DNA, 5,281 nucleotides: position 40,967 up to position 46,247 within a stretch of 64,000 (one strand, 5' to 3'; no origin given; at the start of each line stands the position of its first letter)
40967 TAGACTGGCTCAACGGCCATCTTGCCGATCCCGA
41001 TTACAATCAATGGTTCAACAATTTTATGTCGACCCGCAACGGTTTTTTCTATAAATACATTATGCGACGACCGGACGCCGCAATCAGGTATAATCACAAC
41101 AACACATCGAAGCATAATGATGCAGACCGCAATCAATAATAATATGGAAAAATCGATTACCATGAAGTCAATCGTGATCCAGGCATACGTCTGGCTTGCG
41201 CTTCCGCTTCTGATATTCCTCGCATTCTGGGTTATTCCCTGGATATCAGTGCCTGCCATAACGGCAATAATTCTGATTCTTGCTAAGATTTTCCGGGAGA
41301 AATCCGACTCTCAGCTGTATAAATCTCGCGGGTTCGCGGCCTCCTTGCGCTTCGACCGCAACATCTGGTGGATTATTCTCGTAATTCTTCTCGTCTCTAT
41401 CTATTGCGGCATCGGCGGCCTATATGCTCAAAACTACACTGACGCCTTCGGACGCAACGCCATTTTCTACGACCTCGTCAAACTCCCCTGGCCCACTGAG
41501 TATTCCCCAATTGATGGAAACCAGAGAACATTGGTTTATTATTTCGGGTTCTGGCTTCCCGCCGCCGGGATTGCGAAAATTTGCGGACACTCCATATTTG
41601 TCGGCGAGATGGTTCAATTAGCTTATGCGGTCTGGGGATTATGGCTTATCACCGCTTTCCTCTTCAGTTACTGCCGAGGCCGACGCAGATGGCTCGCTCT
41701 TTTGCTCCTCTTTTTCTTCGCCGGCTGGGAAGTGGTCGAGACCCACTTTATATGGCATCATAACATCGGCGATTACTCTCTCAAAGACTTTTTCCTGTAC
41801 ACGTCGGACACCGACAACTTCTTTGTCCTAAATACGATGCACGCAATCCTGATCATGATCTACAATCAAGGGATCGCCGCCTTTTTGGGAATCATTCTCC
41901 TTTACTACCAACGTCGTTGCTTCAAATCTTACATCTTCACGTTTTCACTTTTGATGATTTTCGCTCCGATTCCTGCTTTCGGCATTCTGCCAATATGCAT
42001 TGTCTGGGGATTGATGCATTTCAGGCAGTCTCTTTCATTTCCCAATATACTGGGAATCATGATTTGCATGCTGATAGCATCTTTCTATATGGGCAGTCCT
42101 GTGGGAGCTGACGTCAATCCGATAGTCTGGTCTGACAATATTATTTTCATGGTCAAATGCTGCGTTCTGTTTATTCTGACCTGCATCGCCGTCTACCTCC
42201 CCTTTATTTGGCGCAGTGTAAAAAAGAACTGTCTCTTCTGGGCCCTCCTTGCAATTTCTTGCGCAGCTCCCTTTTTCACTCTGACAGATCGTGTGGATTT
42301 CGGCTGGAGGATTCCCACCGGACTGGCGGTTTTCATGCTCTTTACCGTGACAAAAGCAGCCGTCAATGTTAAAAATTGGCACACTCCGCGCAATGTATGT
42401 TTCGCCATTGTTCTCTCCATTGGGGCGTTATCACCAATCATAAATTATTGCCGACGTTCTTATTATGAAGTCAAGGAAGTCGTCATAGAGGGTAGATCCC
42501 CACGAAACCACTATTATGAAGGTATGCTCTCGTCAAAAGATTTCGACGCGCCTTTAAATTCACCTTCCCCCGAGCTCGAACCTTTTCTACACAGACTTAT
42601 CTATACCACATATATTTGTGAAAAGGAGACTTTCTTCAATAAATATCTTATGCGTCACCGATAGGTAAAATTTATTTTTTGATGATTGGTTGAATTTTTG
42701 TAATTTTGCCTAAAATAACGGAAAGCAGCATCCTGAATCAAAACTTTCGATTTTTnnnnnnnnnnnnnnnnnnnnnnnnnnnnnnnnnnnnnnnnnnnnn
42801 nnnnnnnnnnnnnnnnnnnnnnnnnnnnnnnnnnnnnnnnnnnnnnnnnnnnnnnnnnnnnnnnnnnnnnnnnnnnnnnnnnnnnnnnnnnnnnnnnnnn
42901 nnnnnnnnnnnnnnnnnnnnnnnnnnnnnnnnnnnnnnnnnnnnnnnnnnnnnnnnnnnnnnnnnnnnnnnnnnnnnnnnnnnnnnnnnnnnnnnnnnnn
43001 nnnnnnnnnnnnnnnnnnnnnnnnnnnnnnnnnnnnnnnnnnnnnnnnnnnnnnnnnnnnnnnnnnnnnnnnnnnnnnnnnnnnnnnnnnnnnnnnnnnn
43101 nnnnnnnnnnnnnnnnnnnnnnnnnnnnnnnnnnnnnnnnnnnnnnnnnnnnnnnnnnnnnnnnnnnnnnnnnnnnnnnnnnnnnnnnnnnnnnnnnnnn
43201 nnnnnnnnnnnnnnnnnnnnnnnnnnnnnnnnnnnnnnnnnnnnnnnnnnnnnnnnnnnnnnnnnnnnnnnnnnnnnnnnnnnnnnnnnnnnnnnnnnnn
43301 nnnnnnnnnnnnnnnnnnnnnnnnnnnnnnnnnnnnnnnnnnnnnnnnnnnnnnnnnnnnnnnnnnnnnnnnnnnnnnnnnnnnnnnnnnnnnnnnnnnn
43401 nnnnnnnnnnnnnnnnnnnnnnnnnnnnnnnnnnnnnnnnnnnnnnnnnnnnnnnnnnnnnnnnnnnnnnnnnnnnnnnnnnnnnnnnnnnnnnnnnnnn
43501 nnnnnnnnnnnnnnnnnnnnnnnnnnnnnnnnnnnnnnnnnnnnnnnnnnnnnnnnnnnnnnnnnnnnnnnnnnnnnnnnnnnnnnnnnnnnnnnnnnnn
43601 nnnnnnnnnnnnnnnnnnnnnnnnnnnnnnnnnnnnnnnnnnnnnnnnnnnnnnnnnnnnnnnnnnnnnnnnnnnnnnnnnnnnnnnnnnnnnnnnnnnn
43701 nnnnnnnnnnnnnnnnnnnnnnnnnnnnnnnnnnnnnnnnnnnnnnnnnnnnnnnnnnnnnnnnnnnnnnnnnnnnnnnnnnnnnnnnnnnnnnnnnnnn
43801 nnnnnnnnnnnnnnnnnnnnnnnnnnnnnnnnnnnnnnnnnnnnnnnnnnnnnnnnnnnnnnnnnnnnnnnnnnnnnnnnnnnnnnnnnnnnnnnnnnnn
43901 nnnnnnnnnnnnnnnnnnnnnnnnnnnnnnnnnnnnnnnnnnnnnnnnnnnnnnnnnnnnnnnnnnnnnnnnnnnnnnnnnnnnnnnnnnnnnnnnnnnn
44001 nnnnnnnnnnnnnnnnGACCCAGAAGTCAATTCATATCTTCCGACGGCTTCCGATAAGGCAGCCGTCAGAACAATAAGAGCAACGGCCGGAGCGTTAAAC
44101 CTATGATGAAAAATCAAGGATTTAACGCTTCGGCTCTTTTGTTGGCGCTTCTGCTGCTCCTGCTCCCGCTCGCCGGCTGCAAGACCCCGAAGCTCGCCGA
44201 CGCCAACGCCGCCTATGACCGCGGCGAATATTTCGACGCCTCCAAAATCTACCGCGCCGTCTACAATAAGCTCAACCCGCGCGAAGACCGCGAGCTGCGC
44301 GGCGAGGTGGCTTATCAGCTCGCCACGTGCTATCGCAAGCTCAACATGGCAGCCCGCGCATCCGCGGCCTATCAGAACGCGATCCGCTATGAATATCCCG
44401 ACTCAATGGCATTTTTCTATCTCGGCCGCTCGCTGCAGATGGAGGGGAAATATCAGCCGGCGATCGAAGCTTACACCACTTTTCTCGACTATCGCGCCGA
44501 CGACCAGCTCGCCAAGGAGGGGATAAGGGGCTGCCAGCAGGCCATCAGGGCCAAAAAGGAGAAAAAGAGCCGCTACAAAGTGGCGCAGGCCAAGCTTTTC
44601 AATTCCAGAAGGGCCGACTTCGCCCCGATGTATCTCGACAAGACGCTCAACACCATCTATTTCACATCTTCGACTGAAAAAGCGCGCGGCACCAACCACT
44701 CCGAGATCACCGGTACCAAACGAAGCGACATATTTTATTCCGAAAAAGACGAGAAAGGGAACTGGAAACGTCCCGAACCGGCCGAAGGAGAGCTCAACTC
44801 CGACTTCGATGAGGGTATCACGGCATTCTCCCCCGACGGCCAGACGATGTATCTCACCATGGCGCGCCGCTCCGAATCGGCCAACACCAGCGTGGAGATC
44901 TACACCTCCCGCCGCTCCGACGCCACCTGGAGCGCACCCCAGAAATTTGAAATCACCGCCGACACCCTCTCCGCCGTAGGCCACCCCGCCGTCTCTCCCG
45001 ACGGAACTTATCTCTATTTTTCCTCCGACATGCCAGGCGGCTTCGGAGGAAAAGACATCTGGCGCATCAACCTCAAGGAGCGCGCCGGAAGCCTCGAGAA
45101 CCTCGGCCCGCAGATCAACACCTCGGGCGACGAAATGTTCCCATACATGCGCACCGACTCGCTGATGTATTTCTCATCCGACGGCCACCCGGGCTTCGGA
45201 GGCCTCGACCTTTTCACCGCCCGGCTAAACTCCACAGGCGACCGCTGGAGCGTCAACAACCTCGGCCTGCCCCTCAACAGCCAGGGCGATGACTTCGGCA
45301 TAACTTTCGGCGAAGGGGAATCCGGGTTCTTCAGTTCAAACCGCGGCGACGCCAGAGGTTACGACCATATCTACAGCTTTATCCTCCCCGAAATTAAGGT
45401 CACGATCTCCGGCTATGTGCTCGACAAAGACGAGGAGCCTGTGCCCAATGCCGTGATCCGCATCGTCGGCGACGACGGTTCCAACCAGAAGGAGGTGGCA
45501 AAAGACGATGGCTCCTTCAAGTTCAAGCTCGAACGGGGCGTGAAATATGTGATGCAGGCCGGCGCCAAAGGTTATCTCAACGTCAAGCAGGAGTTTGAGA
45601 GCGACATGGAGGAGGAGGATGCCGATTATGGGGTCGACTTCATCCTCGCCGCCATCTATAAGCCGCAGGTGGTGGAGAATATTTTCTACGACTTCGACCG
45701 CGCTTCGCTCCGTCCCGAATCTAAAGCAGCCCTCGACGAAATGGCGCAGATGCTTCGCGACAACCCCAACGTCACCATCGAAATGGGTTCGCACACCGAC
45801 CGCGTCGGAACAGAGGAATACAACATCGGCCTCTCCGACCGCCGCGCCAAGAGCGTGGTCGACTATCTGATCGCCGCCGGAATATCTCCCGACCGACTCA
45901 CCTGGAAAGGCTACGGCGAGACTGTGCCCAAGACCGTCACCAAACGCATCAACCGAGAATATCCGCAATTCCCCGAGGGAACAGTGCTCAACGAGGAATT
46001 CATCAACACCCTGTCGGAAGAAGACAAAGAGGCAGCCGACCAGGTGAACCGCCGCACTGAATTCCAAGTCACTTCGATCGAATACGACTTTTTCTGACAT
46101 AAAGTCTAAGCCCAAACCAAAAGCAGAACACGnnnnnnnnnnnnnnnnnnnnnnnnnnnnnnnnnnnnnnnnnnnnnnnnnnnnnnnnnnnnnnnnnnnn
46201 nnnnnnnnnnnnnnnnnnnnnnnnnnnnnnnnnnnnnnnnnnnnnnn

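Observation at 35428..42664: Uncharacterised envelope locus: tandem triplet of paralogous ~500-aa polytopic membrane proteins, divergent from a 608-aa membrane protein and a membrane-anchored GH25 muramidase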

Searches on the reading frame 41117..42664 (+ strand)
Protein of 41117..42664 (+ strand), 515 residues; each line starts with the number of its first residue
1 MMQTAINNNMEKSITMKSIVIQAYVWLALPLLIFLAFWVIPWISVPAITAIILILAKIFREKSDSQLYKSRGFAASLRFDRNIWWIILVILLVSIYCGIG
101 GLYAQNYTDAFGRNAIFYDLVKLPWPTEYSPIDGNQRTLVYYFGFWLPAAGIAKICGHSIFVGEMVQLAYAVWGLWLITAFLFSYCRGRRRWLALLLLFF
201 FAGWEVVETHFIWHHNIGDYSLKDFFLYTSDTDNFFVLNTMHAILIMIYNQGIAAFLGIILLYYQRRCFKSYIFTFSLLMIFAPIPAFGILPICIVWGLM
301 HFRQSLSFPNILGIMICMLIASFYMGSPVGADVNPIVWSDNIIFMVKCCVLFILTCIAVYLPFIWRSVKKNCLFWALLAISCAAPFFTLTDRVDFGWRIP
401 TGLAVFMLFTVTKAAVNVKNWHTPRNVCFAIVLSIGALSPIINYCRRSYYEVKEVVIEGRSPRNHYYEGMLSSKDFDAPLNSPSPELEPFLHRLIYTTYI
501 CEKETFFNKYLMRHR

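Call 5: search_protein_families(library=pfam, proteins=[window:41144-42664:+], max_evalue=1)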
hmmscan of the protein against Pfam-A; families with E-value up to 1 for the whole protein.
window:41144-42664:+ (506 aa): 0 families

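Call 7: search_protein_families(library=ncbifam, proteins=[window:41144-42664:+], max_evalue=1)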
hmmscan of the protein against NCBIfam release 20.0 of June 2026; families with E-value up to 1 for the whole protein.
window:41144-42664:+ (506 aa): 0 families

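Call 61: find_homologous_proteins(query=window:41144-42664:+)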
Query window:41144-42664:+ (506 aa): 19 proteins with E <= 0.001 among 8000 candidates.
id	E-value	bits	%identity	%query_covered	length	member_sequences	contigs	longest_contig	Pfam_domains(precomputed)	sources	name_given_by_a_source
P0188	0.0e+0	1130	96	100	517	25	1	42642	-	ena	-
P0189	1.1e-278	944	80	100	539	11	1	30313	-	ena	-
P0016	4.2e-206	704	64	100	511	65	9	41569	-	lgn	-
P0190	6.2e-127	443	42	99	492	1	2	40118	-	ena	-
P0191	3.6e-124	434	42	99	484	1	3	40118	-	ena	-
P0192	1.1e-120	422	42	99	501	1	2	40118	-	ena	-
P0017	2.0e-118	415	42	100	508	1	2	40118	-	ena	-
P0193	1.8e-76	277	34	99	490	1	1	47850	-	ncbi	-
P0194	1.6e-70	257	33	99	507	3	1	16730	-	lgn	-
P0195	3.8e-64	236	31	100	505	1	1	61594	-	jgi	-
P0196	5.0e-59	219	32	99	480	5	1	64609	-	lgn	-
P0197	2.9e-57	213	30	99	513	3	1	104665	-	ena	-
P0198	1.9e-50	191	31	84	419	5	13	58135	-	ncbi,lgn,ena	-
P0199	1.8e-26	111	26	97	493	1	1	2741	-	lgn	-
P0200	1.0e-21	96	30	75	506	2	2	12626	-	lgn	-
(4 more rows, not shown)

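Call 75: search_protein_families(library=phrogs, proteins=[window:41144-42664:+], max_evalue=0.1)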
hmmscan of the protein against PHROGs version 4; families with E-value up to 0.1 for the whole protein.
window:41144-42664:+ (506 aa): 0 families

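Call 89: find_encoding_contigs(protein=window:41117-42664:+, flank=6000, max_places=10)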
Protein window:41117-42664:+ (515 aa): 2 contigs read that carry it; 1 place shown.
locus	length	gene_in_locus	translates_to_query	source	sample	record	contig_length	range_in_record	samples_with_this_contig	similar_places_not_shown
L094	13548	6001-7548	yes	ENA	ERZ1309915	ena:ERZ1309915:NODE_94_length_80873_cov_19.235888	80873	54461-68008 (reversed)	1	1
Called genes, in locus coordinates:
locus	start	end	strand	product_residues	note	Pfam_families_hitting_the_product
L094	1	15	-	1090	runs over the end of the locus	PF01364:Peptidase_C25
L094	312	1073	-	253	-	PF01183:Glyco_hydro_25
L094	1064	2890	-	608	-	-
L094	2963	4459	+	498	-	-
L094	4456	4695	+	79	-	-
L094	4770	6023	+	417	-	-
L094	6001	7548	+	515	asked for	-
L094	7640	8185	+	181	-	PF00156:Pribosyltran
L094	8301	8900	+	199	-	PF00406:ADK, PF13207:AAA_17, PF13238:AAA_18, PF13671:AAA_33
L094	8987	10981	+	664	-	PF07676:PD40 (weak), PF13620:CarboxypepD_reg, PF00691:OmpA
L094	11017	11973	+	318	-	PF08885:GSCFA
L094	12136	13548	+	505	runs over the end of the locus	PF00749:tRNA-synt_1c, PF19269:Anticodon_2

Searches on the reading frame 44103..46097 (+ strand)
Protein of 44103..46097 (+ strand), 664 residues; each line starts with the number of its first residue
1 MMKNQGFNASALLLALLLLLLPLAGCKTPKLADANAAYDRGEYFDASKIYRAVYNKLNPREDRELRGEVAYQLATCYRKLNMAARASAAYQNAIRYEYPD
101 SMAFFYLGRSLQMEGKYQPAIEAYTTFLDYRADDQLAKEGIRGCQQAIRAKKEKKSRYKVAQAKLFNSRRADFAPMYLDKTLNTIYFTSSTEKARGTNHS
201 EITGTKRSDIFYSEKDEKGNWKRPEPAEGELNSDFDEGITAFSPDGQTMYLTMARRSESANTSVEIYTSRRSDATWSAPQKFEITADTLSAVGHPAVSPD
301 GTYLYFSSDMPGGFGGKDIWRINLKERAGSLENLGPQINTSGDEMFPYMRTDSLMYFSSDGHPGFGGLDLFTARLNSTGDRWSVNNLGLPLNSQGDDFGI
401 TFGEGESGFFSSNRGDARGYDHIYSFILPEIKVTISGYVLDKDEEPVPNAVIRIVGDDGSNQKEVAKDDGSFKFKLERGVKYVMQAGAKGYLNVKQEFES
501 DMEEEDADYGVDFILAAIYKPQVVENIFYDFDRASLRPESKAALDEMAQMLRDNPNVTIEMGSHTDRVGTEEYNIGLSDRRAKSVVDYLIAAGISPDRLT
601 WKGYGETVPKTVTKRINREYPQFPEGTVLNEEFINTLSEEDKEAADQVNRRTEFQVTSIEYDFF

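Call 79: search_protein_families(library=ncbifam, proteins=[window:44103-46097:+], max_evalue=0.001)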
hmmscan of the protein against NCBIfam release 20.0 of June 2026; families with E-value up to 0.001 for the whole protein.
window:44103-46097:+ (664 aa): 30 families (the best 25 are shown)
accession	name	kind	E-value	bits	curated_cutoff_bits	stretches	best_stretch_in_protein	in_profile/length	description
NF052230.1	T9SS_PorE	exception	3.9e-280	930.7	600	1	13-657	3-647/648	PorE family type IX secretion system protein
NF053607.1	CHU_0125_OmpA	equivalog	4.4e-125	418.6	620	1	14-609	7-615/639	CHU_0125 family OmpA-like outer membrane integrity protein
NF053611.1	YiaD_Gzip_OmpA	equivalog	5.9e-23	81.7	175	1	524-610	101-187/206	YiaD family glycine zipper/OmpA-like lipoprotein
NF053612.1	anchor_PA1041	equivalog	9.1e-22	78.1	250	1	525-609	131-215/236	PA1041 family peptidoglycan-binding anchor lipoprotein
TIGR02802.1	Pal_lipo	equivalog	1.3e-21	76.6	125.35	1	527-614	2-89/104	peptidoglycan-associated lipoprotein Pal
NF045787.1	OmpABordt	equivalog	5.6e-21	75.1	200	1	525-609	85-169/194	outer membrane protein OmpA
NF053613.1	OMP_toxin_LptF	equivalog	6e-19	68.7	400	1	526-611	142-227/256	lipotoxin F family OmpA-related lipoprotein LptF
NF053585.1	OMP_LP_YfiB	equivalog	6.1e-18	65.2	128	1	522-609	53-140/163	outer membrane lipoprotein YfiB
NF008071.1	PRK10808.1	equivalog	3.8e-17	62.7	277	1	526-611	232-319/358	porin OmpA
NF008067.1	PRK10802.1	equivalog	1.2e-15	57.8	261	1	526-610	68-152/171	peptidoglycan-associated lipoprotein Pal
NF033763.1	exchanger_TraB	exception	3.7e-14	51.6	700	1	523-610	390-478/522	outer membrane exchange protein TraB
TIGR03789.1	pdsO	hypoth_equivalog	7.7e-14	51.9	152.2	1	536-611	150-225/243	sortase-associated OmpA-like protein PdsO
NF047726.1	AutTranAdhPGAsTpgA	equivalog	7.6e-11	41.7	350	1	523-607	152-239/268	trimeric autotransporter adhesin/peptidogylcan-associated protein TpgA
NF006541.1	PRK09038.1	equivalog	3.2e-10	40.1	283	1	525-611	141-230/253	flagellar motor protein MotD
NF007804.1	PRK10510.1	equivalog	1.5e-09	37.5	307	1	525-609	112-196/219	OmpA family lipoprotein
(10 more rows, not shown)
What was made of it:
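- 44103..46097 (+): PorE, the peptidoglycan-binding T9SS component. Context only. NF052230 931 bits, above the 600 cutoff (call 79).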
